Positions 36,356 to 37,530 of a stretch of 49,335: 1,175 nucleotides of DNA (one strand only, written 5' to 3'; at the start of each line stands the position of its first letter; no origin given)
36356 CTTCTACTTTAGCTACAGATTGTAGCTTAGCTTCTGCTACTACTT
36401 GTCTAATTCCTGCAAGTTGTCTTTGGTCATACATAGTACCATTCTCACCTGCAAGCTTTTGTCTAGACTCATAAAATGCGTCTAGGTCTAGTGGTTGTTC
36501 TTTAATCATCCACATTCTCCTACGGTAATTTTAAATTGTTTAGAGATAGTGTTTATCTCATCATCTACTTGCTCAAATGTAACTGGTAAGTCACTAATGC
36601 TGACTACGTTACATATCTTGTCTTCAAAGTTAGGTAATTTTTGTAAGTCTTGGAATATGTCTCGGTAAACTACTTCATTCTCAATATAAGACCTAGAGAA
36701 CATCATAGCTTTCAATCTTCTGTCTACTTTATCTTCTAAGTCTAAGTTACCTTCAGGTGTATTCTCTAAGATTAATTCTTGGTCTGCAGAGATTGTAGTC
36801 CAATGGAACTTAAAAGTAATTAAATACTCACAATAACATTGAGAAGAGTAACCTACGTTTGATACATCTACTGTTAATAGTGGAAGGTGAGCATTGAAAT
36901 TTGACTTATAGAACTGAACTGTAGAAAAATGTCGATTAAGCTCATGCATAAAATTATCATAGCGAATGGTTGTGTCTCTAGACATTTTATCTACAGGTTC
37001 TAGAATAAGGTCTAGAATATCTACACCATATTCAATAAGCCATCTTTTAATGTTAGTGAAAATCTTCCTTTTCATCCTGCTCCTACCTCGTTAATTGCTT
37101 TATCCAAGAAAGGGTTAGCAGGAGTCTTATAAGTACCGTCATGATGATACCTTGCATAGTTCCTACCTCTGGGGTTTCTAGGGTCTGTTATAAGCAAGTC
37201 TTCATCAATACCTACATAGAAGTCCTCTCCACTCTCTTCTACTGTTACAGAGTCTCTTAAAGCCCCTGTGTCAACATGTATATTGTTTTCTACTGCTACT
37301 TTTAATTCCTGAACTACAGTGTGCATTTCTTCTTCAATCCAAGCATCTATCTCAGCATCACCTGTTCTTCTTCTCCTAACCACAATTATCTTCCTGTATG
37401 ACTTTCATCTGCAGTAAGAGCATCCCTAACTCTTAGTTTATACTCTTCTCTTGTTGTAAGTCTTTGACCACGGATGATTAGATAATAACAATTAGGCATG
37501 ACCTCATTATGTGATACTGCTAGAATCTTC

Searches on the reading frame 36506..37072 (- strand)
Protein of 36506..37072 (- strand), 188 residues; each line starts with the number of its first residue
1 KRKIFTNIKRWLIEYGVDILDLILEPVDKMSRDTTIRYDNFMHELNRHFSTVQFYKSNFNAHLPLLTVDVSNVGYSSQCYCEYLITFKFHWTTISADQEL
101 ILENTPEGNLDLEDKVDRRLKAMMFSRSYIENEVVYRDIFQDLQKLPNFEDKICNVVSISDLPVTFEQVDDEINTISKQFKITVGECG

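Call 60: search_protein_families(library=phrogs, proteins=[window:36506-37072:-], max_evalue=0.0001)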
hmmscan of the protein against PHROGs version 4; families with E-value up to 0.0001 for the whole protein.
window:36506-37072:- (188 aa): 1 family
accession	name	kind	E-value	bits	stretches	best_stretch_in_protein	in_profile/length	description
phrog_20833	-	unknown function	6.6e-09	37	1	3-110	8-120/184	-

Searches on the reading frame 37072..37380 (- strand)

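Call 86: search_protein_families(library=pfam, proteins=[window:37072-37380:-], max_evalue=0.001)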
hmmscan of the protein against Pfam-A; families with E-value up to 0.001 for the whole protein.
window:37072-37380:- (102 aa): 1 family
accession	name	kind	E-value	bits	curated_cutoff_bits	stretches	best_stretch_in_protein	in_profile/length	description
PF04883.17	HK97-gp10_like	-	6.4e-05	24.3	21.4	1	10-60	13-67/78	Bacteriophage HK97-gp10, putative tail-component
